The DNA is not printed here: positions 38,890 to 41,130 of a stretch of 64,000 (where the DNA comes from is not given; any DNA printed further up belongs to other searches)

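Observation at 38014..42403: Three-gene operon: stand-alone coiled-coil protein + McrB-like AAA+ NTPase + McrC-like PD-(D/E)xK nuclease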

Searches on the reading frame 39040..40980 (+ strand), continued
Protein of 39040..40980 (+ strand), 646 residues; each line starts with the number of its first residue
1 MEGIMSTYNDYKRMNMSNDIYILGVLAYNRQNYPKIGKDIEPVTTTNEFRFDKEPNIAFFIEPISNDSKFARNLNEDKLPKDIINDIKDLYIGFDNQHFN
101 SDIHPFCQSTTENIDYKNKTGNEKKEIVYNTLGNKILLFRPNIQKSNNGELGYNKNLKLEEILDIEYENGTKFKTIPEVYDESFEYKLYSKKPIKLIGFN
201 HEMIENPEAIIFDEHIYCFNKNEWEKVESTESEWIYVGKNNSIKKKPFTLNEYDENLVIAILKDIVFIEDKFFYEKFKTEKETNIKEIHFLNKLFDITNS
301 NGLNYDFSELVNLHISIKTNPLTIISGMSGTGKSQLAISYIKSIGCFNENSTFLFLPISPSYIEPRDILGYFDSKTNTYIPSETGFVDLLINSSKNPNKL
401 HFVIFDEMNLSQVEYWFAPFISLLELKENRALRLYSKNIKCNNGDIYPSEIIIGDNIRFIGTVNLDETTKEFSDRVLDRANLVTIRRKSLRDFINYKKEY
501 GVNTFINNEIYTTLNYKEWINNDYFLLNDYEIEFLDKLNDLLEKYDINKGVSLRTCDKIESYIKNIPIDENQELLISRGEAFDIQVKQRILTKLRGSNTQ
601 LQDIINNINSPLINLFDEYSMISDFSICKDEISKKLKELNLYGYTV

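Call 33: search_solved_structures(query=A1, max_evalue=1, show_alignments=2)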
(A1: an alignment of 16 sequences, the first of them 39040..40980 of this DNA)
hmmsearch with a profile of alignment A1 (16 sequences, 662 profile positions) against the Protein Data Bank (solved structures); distinct sequences matched with E-value up to 1: 10.
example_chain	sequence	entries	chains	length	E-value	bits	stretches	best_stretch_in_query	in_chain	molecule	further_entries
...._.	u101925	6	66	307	0.00058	21.5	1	320-469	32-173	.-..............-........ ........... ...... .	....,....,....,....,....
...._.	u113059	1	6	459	0.0017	20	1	320-469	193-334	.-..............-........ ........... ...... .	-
7vsr_A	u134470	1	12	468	0.0017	19.9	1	320-469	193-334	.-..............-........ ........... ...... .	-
6n9l_A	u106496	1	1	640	0.013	17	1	311-342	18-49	UvrABC system protein A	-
3pih_A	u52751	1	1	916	0.045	15.2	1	311-342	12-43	UvrABC system protein A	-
9gxk_A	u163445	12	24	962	0.34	12.3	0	311-341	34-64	UvrABC system protein A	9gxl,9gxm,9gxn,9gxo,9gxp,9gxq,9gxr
9jbn_C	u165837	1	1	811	0.38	12.2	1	319-364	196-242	Probable disease resistance protein At5g04720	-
9k3s_C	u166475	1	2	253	0.69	11.3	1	309-352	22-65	Phosphate import ATP-binding protein PstB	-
9k3x_C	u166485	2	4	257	0.71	11.3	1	309-352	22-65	Phosphate import ATP-binding protein PstB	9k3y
3ux8_A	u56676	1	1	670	0.77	11.1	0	311-341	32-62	Excinuclease ABC, A subunit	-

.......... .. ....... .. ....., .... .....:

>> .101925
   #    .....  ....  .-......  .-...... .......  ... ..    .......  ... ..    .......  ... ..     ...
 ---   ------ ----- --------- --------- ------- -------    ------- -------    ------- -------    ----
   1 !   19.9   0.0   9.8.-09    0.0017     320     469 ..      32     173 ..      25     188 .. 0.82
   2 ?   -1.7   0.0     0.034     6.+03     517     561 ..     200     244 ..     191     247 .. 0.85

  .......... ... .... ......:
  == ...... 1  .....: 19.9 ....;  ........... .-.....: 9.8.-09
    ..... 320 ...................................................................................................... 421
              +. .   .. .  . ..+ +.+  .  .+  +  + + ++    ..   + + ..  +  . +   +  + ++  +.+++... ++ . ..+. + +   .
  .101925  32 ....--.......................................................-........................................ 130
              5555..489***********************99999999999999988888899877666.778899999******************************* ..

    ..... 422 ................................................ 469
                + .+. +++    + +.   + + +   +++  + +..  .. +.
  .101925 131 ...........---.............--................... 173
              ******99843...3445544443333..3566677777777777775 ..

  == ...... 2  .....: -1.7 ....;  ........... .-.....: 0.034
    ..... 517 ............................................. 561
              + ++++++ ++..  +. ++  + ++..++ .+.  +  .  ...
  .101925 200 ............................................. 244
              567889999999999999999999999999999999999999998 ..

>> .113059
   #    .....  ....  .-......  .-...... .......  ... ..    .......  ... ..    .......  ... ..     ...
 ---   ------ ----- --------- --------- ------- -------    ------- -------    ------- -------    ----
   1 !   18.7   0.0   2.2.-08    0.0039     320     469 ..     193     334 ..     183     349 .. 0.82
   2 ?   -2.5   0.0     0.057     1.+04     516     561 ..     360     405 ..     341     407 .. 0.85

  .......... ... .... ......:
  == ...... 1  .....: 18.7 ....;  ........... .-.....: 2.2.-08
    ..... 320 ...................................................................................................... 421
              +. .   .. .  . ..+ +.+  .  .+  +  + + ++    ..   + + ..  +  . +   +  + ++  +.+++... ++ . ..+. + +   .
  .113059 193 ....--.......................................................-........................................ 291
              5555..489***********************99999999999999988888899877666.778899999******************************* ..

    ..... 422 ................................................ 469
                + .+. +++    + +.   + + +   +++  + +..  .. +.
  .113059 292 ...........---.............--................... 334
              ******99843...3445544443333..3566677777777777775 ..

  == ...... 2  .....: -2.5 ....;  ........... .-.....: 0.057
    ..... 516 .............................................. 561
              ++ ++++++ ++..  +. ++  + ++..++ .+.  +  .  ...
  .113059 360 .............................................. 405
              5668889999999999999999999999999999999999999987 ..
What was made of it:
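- On McrB family (AAA+, COG1401 / PF07728 AAA_5): Profile against PDB sequences: E 6e-4 (call 33).
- The profile's best PDB matches are E. coli McrB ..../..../7vsr (call 33).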

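Call 44: search_protein_families(library=padloc, proteins=[L013:8597-9973:+, L013:9974-11962:+, L013:11946-13787:+, L045:7852-9159:+, L045:11112-12956:+, L064:472-1392:+, L064:1389-3353:+, L064:3337-5016:+], max_evalue=0.01)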
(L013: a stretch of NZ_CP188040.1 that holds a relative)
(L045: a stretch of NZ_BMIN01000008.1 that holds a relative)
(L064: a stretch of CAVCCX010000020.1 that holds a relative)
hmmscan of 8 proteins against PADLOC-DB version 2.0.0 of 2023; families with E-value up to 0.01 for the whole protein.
L013:8597-9973:+ (458 aa): 0 families

L013:9974-11962:+ (662 aa): 3 families
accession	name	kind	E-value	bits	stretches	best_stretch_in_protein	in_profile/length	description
PDLC04547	PDC-M26A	-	1.3e-36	124.4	2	302-439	314-444/724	-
PDLC04140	mad8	-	6.7e-05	20.5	1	309-525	16-129/314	mads_8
PDLC00914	TRIP13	-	0.00017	19.1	1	314-355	65-106/302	TRIP13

L013:11946-13787:+ (613 aa): 0 families

L045:7852-9159:+ (435 aa): 0 families

L045:11112-12956:+ (614 aa): 0 families

L064:472-1392:+ (306 aa): 1 family
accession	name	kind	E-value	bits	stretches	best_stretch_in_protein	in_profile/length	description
PDLC02521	PglX|PglXI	-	0.00081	15.4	1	165-267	828-931/1174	PglX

L064:1389-3353:+ (654 aa): 1 family
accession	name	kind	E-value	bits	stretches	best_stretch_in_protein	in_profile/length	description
PDLC04547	PDC-M26A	-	4e-42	142.7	2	256-435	271-443/724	-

L064:3337-5016:+ (559 aa): 0 families

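Call 50: predict_structure(alignment_id=A1)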
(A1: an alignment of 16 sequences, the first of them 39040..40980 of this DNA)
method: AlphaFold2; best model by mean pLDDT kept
length: 646 residues; sequences in the alignment: 16
mean_pLDDT: 78.2   pTM: 0.56
mean pLDDT of the five models: 78.2, 76.4, 75.8, 74.3, 73.1
residues with pLDDT >= 90: 166; 70-90: 336; 50-70: 92; < 50: 52
segments of 3 or more residues with pLDDT < 50: 1-5, 49-53, 279-284, 362-369, 372-375, 467-472, 502-507, 643-646
pLDDT, mean of each block of 10 residues (from residue 1): 55 91 91 79 72 68 92 78 81 84 71 67 88 92 76 84 87 93 95 94 93 92 90 93 87 82 88 75 67 86 85 90 72 78 65 64 45 48 70 82 78 72 77 64 65 85 57 62 80 75 52 82 74 91 78 84 89 90 89 68 72 91 91 74 40
secondary structure, 60 per line:
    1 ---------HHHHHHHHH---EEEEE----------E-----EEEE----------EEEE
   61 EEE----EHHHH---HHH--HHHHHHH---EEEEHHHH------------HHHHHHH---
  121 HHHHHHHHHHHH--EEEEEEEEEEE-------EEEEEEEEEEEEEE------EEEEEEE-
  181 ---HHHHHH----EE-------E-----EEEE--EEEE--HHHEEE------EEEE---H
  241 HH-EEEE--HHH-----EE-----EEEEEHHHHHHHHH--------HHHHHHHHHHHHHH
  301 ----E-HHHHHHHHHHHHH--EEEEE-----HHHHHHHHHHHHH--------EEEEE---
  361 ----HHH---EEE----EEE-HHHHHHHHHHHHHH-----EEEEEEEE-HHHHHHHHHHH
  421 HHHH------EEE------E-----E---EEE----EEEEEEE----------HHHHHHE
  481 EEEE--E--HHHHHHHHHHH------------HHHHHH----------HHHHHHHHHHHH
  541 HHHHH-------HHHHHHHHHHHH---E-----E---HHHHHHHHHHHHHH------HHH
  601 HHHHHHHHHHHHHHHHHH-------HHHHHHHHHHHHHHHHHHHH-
elements in order: H10-18 E22-26 E43-46 E57-63 H69-72 H81-87 E91-94 H95-98 H111-117 H121-132 E135-145 E153-166 E173-179 H184-189 E209-212 E215-218 E224-226 E233-236 E244-247 E265-269 H270-278 H287-300 H307-319 E322-326 H332-344 E353-357 E371-373 E378-380 H382-395 E401-408 H410-424 E431-433 E450-452 E457-463 H474-479 E480-484 H490-500 H513-518 H529-545 H553-564 H578-591 H598-618 H626-645
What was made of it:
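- On Type I-B CoCoNuT: The D model has no long coiled coil (call 50).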

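Call 52: fold_search(model_id=the predicted structure, library=pdb)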
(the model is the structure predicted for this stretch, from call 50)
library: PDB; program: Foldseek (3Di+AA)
matches with E <= 10: 531; with E <= 0.001: 66
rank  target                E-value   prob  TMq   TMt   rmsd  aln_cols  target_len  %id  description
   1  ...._D                3.9e-06  1.00  0.23  0.48  15.2       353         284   16  Structure of McrBC without DNA binding domains (one half of the full complex) (released 2019-07-24)
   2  9dkd                  7.3e-06  1.00  0.21  0.07  19.7       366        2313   14  CryoEM structures of yeast cytoplasmic dynein in the presence of ATP and Lis1. (released 2025-06-04)
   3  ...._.                1.7e-05  1.00  0.23  0.47  15.0       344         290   15  Structure of McrBC without DNA binding domains (one half of the full complex) (released 2019-07-24)
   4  3vkh_B                1.7e-05  1.00  0.23  0.06  19.3       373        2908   17  X-ray structure of a functional full-length dynein motor domain (released 2012-03-14)
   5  9dle_A                2.0e-05  1.00  0.21  0.07  17.5       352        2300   16  CryoEM structures of yeast cytoplasmic dynein in the presence of ATP and Lis1. (released 2025-05-28)
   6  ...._E                2.1e-05  1.00  0.23  0.46  15.6       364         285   15  Structure of McrBC without DNA binding domains (one half of the full complex) (released 2019-07-24)
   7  7w1y_2                2.1e-05  1.00  0.27  0.25  18.5       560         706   11  Human MCM double hexamer bound to natural DNA duplex (polyAT/polyTA) (released 2023-02-08)
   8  9dj7_A                2.4e-05  1.00  0.22  0.07  19.6       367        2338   14  CryoEM structures of yeast cytoplasmic dynein in the presence of ATP and Lis1. (released 2025-05-28)
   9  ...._C                3.3e-05  1.00  0.22  0.47  13.7       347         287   14  Cryo-EM structure of the Escherichia coli McrBC complex (released 2020-10-21)
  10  4upb_E                4.4e-05  1.00  0.28  0.38   7.7       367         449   14  Electron cryo-microscopy of the complex formed between the hexameric ATPase RavA and the decameric inducible decarboxy (released 2014-08-20)
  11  9bm8                  4.4e-05  1.00  0.21  0.05  18.4       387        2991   16  State-7c of motor domain from full-length human dynein-1 in 5 mM ATP (released 2025-04-23)
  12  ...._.                5.5e-05  1.00  0.23  0.48  15.6       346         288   14  Cryo-EM structure of the Escherichia coli McrBC complex (released 2020-10-21)
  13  9dld_A                5.5e-05  1.00  0.22  0.07  19.1       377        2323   14  CryoEM structures of yeast cytoplasmic dynein in the presence of ATP and Lis1. (released 2025-05-28)
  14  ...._D                6.8e-05  1.00  0.23  0.48  14.1       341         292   15  Cryo-EM structure of the Escherichia coli McrBC complex (released 2020-10-21)
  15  9e0y                  6.8e-05  1.00  0.20  0.06  17.4       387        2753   15  Cryo-EM structure of human cytoplasmic dynein-1 in the presence of ATP (released 2025-07-09)
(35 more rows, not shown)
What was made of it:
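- On McrB family (AAA+, COG1401 / PF07728 AAA_5): Foldseek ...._D: E 3.9e-6 (call 52).
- The Foldseek top hit is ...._D at E 3.9e-6 (call 52).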

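Call 66: search_protein_families(library=pfam, proteins=[L013:11946-13787:+, L010:2469-4316:+, L045:11112-12956:+, L041:7232-9067:+, L009:5081-6832:+, L004:9216-10676:+, L026:11838-13724:+, L067:11115-12995:+], max_evalue=0.01)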
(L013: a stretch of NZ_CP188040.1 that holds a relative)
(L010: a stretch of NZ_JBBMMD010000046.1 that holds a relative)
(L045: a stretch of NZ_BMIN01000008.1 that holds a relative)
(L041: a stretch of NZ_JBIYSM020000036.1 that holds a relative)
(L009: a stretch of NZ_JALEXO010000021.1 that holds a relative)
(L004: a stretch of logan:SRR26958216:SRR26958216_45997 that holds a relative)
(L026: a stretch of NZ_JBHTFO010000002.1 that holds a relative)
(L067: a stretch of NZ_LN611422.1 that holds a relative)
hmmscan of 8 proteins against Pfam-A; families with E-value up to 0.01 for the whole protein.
L013:11946-13787:+ (613 aa): 0 families

L010:2469-4316:+ (615 aa): 0 families

L045:11112-12956:+ (614 aa): 2 families
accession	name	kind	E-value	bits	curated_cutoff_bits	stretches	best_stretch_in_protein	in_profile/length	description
PF09823.15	DUF2357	-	0.00014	21.6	23.3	0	136-302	39-221/251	Domain of unknown function (DUF2357)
PF04411.18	PDDEXK_7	-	0.00025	21.6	22.1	1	411-510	1-96/164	PD-(D/E)XK nuclease superfamily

L041:7232-9067:+ (611 aa): 1 family
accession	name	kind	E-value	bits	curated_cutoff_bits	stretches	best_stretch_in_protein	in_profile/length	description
PF17995.8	GH101_N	-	0.0036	17.4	25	0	54-123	37-107/180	Endo-alpha-N-acetylgalactosaminidase N-terminal domain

L009:5081-6832:+ (583 aa): 0 families

L004:9216-10676:+ (486 aa): 1 family
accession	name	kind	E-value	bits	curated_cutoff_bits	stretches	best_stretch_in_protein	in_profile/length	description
PF04411.18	PDDEXK_7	-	3.2e-06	27.8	22.1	1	275-429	2-161/164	PD-(D/E)XK nuclease superfamily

L026:11838-13724:+ (628 aa): 1 family
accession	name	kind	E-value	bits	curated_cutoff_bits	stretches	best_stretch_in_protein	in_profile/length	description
PF09823.15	DUF2357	-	1.7e-07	31.2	23.3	1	144-277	53-193/251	Domain of unknown function (DUF2357)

L067:11115-12995:+ (626 aa): 1 family
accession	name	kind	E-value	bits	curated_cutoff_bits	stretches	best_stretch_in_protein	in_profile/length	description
PF09823.15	DUF2357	-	6.7e-05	22.7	23.3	1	116-302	10-210/251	Domain of unknown function (DUF2357)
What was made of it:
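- Pfam gathering scores are passed in L026 (DUF2357, 31.2 bits) and L004 (PDDEXK_7, 27.8 bits) (call 66).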

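Call 68: find_related_loci(query=A1, collection=viral_contigs, flank=5000)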
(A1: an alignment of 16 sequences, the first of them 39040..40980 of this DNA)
Query A1 (646 aa) in viral_contigs; peptide patterns used: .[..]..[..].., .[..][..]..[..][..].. (x = any residue, [..] = any of these).
32 stretches matched a pattern, but none encodes a relative of the query by tblastn (E <= 1e-3).
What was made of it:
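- The D family was not found in IMG/VR viral contigs (call 68).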

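Call 72: search_protein_families(library=phrogs, proteins=[window:39052-40980:+], max_evalue=0.01)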
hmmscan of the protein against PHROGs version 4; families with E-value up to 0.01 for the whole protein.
window:39052-40980:+ (642 aa): 0 families
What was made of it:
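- Tried and rejected: Carriage on a phage or prophage is not supported: there are no relatives in IMG/VR (call 68) and no PHROG hits (call 72).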
